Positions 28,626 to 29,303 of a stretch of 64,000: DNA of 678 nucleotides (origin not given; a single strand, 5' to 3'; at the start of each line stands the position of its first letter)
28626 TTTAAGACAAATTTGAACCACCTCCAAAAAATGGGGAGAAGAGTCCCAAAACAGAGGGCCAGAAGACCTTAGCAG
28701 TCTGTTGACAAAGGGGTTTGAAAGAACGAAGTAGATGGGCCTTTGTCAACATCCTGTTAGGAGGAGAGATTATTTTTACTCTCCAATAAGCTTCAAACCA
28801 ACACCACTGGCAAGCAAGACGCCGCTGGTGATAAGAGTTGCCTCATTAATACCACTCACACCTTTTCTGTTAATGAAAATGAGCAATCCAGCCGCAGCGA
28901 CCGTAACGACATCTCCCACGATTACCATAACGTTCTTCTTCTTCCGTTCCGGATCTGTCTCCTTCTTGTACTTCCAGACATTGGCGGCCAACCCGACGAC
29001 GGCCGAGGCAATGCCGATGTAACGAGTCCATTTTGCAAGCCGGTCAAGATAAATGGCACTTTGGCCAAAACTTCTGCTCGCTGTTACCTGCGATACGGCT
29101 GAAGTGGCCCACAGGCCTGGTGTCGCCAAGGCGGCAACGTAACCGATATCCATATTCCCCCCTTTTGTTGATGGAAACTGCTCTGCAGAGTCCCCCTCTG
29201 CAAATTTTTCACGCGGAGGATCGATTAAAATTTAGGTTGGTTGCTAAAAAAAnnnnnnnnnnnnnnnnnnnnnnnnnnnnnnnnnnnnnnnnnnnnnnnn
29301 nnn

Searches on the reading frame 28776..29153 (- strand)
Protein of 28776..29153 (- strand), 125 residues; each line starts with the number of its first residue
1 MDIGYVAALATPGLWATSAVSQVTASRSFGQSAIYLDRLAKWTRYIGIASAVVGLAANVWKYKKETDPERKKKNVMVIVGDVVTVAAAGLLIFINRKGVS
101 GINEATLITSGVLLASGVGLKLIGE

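Call 46: find_encoding_contigs(protein=window:28776-29153:-, flank=2500, max_places=6)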
Protein window:28776-29153:- (125 aa): 2 contigs read that carry it; 2 places shown.
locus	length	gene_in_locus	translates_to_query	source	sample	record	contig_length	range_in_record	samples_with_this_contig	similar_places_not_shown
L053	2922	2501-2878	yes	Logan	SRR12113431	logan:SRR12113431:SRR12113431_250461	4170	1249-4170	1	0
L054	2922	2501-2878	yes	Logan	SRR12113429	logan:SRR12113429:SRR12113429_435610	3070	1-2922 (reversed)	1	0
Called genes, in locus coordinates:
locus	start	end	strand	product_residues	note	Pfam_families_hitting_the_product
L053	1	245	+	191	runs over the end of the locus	PF13191:AAA_16 (weak), PF13401:AAA_22 (faint), PF00625:Guanylate_kin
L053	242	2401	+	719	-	PF01966:HD, PF13328:HD_4, PF04607:RelA_SpoT, PF02824:TGS, PF19296:RelA_AH, PF28438:RelA_RIS, PF01842:ACT, PF13291:ACT_4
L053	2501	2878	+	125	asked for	-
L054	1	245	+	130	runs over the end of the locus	?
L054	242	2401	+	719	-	PF01966:HD, PF13328:HD_4, PF04607:RelA_SpoT, PF02824:TGS, PF19296:RelA_AH, PF28438:RelA_RIS, PF01842:ACT, PF13291:ACT_4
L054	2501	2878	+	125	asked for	-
